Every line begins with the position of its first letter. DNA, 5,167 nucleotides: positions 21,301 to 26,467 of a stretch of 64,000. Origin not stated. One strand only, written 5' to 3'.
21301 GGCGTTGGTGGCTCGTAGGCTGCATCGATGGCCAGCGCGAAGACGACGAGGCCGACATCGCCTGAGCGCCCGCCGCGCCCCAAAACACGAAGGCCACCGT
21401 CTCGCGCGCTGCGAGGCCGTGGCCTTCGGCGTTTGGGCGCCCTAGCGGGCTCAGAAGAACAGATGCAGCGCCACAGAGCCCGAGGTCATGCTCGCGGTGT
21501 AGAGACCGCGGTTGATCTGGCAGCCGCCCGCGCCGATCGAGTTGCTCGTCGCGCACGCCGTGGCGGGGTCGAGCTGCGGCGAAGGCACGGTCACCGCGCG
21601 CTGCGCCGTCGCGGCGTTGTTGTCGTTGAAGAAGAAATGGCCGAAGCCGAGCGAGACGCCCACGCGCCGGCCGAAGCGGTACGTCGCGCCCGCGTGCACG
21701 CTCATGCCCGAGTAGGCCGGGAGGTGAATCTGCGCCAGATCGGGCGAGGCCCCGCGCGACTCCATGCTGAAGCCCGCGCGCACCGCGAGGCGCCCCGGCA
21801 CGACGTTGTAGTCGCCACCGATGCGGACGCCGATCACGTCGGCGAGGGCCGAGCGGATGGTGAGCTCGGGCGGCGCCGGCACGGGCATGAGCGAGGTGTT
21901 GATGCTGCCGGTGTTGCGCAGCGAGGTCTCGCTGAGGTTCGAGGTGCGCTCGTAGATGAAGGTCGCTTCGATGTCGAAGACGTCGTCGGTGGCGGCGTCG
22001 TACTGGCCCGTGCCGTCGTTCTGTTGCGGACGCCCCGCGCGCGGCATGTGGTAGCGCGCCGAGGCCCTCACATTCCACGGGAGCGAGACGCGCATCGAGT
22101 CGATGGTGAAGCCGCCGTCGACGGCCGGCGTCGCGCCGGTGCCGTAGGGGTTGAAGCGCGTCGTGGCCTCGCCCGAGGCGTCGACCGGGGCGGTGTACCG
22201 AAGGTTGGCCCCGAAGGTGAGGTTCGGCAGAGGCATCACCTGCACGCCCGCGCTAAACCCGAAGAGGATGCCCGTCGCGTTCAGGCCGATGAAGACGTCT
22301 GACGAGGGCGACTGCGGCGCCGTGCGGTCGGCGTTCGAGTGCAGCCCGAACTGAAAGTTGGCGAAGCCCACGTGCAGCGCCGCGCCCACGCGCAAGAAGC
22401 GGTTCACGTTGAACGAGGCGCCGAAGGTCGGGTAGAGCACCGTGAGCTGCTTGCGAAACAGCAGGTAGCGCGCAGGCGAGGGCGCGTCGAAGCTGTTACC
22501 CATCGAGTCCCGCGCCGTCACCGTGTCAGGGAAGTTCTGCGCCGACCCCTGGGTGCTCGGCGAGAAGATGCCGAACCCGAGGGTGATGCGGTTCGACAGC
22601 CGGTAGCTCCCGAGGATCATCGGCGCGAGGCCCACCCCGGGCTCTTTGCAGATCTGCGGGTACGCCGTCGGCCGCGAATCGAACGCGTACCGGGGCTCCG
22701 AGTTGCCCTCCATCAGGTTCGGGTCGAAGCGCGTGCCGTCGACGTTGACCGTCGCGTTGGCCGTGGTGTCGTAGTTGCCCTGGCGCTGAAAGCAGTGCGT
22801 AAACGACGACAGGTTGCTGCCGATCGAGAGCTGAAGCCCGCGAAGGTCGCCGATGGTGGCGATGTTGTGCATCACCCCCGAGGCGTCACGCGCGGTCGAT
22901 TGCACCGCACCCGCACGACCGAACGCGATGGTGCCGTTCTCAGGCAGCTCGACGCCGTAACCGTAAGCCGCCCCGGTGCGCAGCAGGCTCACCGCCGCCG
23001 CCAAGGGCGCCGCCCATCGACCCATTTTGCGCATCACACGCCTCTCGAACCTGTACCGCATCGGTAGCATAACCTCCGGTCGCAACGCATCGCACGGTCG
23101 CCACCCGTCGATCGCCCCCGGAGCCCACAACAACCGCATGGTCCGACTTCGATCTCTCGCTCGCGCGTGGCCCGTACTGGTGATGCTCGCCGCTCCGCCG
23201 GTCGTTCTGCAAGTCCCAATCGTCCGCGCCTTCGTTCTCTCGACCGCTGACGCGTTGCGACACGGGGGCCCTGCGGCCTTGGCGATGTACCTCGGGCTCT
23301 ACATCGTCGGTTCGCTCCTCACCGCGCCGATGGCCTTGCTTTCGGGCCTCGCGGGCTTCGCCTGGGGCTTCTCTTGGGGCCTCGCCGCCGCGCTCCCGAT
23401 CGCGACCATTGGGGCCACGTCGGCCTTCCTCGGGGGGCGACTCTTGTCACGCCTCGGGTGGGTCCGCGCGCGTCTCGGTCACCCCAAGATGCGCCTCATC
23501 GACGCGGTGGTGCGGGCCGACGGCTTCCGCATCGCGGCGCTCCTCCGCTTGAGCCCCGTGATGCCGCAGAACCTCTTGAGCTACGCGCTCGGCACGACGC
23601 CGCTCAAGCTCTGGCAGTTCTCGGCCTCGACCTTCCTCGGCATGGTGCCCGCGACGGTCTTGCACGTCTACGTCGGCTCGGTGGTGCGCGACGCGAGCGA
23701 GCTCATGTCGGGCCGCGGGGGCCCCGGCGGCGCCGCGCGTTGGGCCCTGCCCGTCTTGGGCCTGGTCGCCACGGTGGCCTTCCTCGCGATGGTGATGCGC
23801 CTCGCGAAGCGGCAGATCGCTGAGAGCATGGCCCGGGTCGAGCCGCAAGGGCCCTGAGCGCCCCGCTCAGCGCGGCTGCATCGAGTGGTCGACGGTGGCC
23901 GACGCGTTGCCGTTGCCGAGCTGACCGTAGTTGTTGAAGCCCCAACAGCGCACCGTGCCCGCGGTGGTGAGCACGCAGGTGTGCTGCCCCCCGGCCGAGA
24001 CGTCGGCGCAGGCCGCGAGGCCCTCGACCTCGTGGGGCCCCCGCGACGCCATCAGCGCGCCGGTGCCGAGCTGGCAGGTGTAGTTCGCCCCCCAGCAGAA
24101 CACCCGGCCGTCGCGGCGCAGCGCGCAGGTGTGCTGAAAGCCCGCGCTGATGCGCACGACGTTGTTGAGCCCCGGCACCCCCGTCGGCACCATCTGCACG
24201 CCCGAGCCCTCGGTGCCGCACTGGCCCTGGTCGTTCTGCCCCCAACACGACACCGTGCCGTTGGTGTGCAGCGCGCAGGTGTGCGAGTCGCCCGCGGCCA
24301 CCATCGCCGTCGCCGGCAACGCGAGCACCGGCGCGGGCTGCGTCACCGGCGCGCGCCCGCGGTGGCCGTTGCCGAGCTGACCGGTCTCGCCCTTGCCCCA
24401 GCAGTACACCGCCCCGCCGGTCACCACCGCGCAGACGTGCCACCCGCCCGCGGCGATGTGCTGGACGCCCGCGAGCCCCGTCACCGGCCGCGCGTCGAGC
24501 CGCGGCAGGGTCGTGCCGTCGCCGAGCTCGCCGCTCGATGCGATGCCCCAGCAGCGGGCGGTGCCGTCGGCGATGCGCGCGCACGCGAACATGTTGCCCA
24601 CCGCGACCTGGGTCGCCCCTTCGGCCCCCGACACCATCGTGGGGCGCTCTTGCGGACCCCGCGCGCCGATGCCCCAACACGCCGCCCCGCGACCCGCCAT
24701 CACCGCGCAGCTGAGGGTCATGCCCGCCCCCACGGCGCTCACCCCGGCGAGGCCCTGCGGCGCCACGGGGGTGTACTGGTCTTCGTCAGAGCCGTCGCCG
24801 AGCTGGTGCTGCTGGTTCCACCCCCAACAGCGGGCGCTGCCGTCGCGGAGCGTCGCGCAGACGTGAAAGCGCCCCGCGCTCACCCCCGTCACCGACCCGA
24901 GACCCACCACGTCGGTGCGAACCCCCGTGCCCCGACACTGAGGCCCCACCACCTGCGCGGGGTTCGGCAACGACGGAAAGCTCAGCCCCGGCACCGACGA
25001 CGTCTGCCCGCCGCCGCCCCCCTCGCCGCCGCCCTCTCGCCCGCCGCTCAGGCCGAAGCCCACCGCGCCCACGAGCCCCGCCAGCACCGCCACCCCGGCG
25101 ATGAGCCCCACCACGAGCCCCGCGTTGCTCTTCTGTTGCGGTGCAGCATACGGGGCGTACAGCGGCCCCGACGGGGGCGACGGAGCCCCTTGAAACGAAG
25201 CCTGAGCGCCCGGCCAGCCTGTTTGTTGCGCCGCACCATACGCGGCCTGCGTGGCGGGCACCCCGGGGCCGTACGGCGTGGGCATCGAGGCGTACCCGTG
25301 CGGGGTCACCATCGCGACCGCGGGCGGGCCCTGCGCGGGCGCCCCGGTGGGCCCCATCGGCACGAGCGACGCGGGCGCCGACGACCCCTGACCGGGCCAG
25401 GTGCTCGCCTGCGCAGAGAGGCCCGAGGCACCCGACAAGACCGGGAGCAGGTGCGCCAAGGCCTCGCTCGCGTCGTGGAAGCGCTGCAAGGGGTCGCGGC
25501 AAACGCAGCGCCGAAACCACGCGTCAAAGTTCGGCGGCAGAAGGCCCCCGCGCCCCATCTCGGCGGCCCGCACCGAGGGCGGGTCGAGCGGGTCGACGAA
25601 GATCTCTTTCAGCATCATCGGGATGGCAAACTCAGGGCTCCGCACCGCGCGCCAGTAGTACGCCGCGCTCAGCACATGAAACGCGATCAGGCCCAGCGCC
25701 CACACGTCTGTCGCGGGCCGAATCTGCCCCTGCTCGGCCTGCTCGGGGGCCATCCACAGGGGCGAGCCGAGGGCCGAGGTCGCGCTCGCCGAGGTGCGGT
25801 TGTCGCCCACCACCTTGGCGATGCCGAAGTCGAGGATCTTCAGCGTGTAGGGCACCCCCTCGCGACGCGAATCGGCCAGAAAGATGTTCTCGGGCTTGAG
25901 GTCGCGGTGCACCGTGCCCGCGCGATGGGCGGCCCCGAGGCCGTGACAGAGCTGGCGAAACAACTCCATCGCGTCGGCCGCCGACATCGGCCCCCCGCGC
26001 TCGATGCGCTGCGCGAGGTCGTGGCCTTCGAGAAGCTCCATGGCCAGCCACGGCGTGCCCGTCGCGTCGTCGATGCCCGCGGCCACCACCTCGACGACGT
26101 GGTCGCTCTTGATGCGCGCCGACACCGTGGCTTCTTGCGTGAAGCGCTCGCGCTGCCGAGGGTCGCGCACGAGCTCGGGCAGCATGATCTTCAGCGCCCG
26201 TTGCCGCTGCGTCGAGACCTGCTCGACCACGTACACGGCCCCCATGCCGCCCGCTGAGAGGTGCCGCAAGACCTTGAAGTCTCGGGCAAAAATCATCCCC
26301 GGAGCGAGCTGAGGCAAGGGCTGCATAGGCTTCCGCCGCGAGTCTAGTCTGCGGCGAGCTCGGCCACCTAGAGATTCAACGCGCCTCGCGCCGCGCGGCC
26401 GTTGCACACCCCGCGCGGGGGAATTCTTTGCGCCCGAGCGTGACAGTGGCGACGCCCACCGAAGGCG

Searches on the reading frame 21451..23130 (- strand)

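Call 51: search_protein_families(library=pfam, proteins=[window:21451-23130:-], max_evalue=0.0001)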
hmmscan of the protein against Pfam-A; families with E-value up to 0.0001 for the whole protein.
window:21451-23130:- (559 aa): 2 families
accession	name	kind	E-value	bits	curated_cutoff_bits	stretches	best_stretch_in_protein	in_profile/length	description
PF03349.22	Toluene_X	-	1.8e-15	56.8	29.7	1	52-361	5-274/421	Outer membrane protein transport protein (OMPP1/FadL/TodX)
PF13505.12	OMP_b-brl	-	1.3e-06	29.1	28.7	0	373-503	46-159/175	Outer membrane protein beta-barrel domain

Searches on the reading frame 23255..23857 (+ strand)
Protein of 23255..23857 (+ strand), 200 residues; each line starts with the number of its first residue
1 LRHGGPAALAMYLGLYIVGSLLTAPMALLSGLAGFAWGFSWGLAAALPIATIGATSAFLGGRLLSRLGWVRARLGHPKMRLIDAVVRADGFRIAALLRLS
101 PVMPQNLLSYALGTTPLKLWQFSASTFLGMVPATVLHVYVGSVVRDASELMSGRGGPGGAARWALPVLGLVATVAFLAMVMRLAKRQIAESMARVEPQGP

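Call 51: search_protein_families(library=pfam, proteins=[window:23255-23857:+], max_evalue=0.0001)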
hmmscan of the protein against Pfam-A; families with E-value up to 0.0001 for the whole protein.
window:23255-23857:+ (200 aa): 1 family
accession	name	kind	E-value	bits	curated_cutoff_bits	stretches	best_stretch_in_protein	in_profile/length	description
PF09335.16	VTT_dom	-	1.2e-19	71.4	33.9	1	27-142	4-122/123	VTT domain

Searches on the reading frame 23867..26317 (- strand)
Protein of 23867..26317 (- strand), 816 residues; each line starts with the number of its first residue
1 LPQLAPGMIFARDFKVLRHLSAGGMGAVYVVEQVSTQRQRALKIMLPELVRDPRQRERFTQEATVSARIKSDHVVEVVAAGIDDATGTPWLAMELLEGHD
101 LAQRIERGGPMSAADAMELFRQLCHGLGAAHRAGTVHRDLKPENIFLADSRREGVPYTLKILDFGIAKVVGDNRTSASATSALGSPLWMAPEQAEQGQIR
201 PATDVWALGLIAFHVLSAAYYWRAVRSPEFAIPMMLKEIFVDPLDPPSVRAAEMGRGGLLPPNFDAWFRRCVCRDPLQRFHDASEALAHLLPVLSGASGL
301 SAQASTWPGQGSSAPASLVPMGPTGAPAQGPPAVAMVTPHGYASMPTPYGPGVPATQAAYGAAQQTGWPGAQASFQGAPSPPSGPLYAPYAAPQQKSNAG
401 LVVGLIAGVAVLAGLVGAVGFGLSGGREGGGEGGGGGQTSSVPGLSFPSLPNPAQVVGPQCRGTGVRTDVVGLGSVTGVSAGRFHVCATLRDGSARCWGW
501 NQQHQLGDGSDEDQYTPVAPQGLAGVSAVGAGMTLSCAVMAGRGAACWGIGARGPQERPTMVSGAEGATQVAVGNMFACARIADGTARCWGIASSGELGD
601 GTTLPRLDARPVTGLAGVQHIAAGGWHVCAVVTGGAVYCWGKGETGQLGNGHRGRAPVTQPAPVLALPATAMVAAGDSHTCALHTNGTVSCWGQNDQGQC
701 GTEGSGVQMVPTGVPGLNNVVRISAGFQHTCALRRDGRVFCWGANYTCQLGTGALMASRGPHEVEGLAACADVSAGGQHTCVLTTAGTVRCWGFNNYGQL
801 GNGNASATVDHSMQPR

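Call 51: search_protein_families(library=pfam, proteins=[window:23867-26317:-], max_evalue=0.0001)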
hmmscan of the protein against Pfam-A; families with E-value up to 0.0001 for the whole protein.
window:23867-26317:- (816 aa): 7 families
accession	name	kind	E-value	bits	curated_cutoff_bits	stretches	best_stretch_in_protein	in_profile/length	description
PF25390.1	WD40_RLD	-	3.4e-69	234.3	150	2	563-806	85-336/363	RCC1-like domain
PF13540.12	RCC1_2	-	9.7e-49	162.5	22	5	720-746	1-27/30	Regulator of chromosome condensation (RCC1) repeat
PF00415.24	RCC1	-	1.4e-47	160.5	21.7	4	635-683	2-50/50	Regulator of chromosome condensation (RCC1) repeat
PF00069.31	Pkinase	-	2.7e-38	132.3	31.7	1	15-289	2-260/263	Protein kinase domain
PF07714.23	PK_Tyr_Ser-Thr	-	2.2e-24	86.6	23.1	1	15-218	2-200/258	Protein tyrosine and serine/threonine kinase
PF25384.1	Alsin_RLD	-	3.7e-10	40.1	100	0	720-752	277-309/405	Alsin RCC1-like domain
PF01636.29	APH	-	9.8e-05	22.6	23.2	0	50-133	25-110/239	Phosphotransferase enzyme family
